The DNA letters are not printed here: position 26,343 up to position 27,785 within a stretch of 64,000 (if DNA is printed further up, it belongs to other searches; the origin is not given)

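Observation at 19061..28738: CDP-3,6-dideoxyhexose pathway extended by a YerE-like ThDP enzyme and a catabolic-type DmpF/DmpG pair, a GNAT and two different aminotransferases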

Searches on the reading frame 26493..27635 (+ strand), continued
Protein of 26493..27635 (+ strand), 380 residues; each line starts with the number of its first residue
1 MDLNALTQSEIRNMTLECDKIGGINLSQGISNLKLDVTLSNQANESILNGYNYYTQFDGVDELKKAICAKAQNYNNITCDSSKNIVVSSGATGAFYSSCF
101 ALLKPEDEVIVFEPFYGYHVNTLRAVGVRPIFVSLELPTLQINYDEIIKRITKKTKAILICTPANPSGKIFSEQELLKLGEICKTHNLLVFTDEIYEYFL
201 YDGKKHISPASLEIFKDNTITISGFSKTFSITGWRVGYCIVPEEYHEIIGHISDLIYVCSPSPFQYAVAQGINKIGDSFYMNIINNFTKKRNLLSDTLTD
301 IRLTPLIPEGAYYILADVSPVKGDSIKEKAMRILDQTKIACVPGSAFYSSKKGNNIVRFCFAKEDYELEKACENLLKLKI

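Call 50: find_related_loci(query=A1, collection=metagenome_contigs, flank=10000)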
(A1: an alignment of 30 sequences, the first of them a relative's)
Query A1 (380 aa) in metagenome_contigs; peptide patterns used: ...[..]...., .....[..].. (x = any residue, [..] = any of these).
600 stretches matched a pattern (row limit reached: there are more); 595 encode a relative of the query (tblastn E <= 1e-3); the best 80 are kept; 80 distinct loci.
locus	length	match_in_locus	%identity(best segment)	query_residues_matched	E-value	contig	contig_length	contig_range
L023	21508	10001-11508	69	6-373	5e-178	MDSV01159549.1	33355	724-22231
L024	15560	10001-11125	55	4-379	2e-141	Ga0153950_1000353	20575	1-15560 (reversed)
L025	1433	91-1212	52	6-379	4e-151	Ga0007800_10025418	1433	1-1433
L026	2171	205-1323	52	6-378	6e-148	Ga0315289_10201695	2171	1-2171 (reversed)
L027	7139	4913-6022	54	6-375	9e-138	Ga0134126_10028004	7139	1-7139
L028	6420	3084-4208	51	6-380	4e-138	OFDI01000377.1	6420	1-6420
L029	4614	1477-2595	52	6-378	3e-139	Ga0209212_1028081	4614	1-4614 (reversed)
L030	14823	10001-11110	54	6-375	6e-137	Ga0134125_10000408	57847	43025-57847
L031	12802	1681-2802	51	6-379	8e-137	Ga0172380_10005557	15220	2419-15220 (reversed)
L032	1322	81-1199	52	6-378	3e-149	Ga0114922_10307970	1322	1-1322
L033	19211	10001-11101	50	6-372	3e-135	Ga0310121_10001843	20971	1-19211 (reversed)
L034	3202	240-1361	51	6-379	1e-140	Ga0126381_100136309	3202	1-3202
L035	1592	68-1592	53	6-379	1e-145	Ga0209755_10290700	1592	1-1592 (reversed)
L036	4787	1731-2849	50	6-378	5e-136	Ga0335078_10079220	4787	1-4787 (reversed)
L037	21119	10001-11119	52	3-375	3e-134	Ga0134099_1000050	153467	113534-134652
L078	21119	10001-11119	48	6-378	8e-128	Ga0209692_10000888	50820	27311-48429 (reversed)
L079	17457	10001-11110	50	8-378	5e-128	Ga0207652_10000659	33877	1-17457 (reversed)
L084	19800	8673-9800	49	3-378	3e-127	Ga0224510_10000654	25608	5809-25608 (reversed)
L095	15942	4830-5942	49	8-379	3e-126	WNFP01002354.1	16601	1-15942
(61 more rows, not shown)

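Call 54: search_solved_structures(query=window:26493-27635:+, max_evalue=1e-30)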
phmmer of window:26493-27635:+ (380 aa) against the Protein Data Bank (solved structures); distinct sequences matched with E-value up to 1e-30: 33.
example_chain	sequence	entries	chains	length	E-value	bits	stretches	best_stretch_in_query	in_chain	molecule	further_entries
1dju_A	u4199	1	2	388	2.3e-52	181.4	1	24-376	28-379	AROMATIC AMINOTRANSFERASE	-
1gd9_A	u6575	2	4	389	5.1e-52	180.3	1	24-375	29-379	ASPARTATE AMINOTRANSFERASE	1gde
2zjg_A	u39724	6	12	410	6.6e-50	173.3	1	23-372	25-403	Kynurenine-oxoglutarate transaminase 3 | Kynurenine--oxoglutarate transaminase 3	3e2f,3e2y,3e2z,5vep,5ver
5veq_A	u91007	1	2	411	6.6e-50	173.3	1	23-372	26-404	Kynurenine--oxoglutarate transaminase 3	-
1u08_A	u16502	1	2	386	5.4e-49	170.3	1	20-377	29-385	Hypothetical aminotransferase ybdL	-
2o0r_A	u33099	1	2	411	5.3e-48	167.1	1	13-375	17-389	Rv0858c (N-Succinyldiaminopimelate aminotransferase)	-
1w7l_A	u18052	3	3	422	2.3e-46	161.7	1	51-380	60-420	KYNURENINE--OXOGLUTARATE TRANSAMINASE I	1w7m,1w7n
3fvs_A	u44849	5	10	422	4.3e-46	160.8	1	51-380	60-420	Kynurenine--oxoglutarate transaminase 1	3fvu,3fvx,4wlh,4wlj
4wp0_A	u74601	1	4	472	6.6e-46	160.2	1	51-379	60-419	Kynurenine--oxoglutarate transaminase 1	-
1v2d_A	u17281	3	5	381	7.1e-44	153.5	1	14-375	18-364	Glutamine Aminotransferase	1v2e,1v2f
1b5o_A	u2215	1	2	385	9e-44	153.1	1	39-376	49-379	PROTEIN (ASPARTATE AMINOTRANSFERASE)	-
1gc3_A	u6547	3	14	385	1.6e-43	152.3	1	38-376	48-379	ASPARTATE AMINOTRANSFERASE | PROTEIN (ASPARTATE AMINOTRANSFERASE)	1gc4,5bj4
1b5p_A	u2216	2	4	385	1.6e-43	152.3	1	39-376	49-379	PROTEIN (ASPARTATE AMINOTRANSFERASE) | ASPARTATE AMINOTRANSFERASE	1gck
5bj3_A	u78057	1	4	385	1.7e-43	152.2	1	39-376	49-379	PROTEIN (ASPARTATE AMINOTRANSFERASE)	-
1bkg_A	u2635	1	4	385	1.7e-43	152.2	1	39-376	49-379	ASPARTATE AMINOTRANSFERASE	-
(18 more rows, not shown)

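Call 58: search_protein_families(library=pfam, proteins=[L078:8765-9871:+, L078:13345-14493:+, L079:8126-9163:+, L079:9117-9932:+, L079:11376-12875:+, L079:12872-14260:+, L084:6194-7504:+, L084:9779-10357:+, L095:2805-3857:+, L095:6517-8076:+], max_evalue=0.00001)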
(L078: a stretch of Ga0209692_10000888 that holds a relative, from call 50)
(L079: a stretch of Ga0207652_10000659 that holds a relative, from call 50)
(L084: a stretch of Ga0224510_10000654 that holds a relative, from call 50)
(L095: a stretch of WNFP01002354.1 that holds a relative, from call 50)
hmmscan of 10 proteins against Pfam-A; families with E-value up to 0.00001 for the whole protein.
L078:8765-9871:+ (368 aa): 0 families

L078:13345-14493:+ (382 aa): 0 families

L079:8126-9163:+ (345 aa): 3 families
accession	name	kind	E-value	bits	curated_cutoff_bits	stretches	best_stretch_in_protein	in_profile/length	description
PF00561.26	Abhydrolase_1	-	5.8e-19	69.2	25.8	1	55-171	1-119/245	alpha/beta hydrolase fold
PF12697.13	Abhydrolase_6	-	7e-16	60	26.3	1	62-326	6-217/217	Alpha/beta hydrolase family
PF12146.15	Hydrolase_4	-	1.4e-07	31.5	27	1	82-170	33-125/239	Serine aminopeptidase, S33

L079:9117-9932:+ (271 aa): 0 families

L079:11376-12875:+ (499 aa): 3 families
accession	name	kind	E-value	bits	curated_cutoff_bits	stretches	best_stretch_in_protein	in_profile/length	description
PF08245.18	Mur_ligase_M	-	2.1e-56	191.5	24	1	107-310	1-199/200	Mur ligase middle domain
PF02875.26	Mur_ligase_C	-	1.9e-31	110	28.4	1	333-466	1-127/127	Mur ligase, glutamate ligase domain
PF01225.30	Mur_ligase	-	1e-10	42.3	21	1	21-94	2-94/95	Mur ligase family, catalytic domain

L079:12872-14260:+ (462 aa): 3 families
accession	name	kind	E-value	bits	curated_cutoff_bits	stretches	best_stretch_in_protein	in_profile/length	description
PF08245.18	Mur_ligase_M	-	7e-47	160.4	24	1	108-295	1-200/200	Mur ligase middle domain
PF02875.26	Mur_ligase_C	-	8.7e-21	75.5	28.4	1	318-439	2-127/127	Mur ligase, glutamate ligase domain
PF01225.30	Mur_ligase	-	1.3e-10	42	21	1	27-96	5-93/95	Mur ligase family, catalytic domain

L084:6194-7504:+ (436 aa): 3 families
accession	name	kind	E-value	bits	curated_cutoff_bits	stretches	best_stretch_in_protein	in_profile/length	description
PF00413.30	Peptidase_M10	-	4.2e-09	36.9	24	1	134-254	3-127/159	Matrixin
PF04151.21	PPC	-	1.7e-08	35.7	25.9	1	354-420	7-70/70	Bacterial pre-peptidase C-terminal domain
PF01400.30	Astacin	-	1.7e-06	28.3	22.5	0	236-258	79-101/189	Astacin (Peptidase family M12A)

L084:9779-10357:+ (192 aa): 0 families

L095:2805-3857:+ (350 aa): 2 families
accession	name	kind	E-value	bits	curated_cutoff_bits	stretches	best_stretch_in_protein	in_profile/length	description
PF00591.27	Glycos_transf_3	-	1.9e-89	300.1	27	1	86-336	3-252/253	Glycosyl transferase family, a/b domain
PF02885.22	Glycos_trans_3N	-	7.7e-23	80.5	26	1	4-66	2-63/63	Glycosyl transferase family, helical bundle domain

L095:6517-8076:+ (519 aa): 3 families
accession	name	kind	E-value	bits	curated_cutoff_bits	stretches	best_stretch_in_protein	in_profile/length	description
PF08245.18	Mur_ligase_M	-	2.7e-58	197.7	24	1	124-327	1-199/200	Mur ligase middle domain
PF02875.26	Mur_ligase_C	-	4.1e-31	108.9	28.4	1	350-482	1-127/127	Mur ligase, glutamate ligase domain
PF01225.30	Mur_ligase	-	1.5e-10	41.7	21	1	37-112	1-95/95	Mur ligase family, catalytic domain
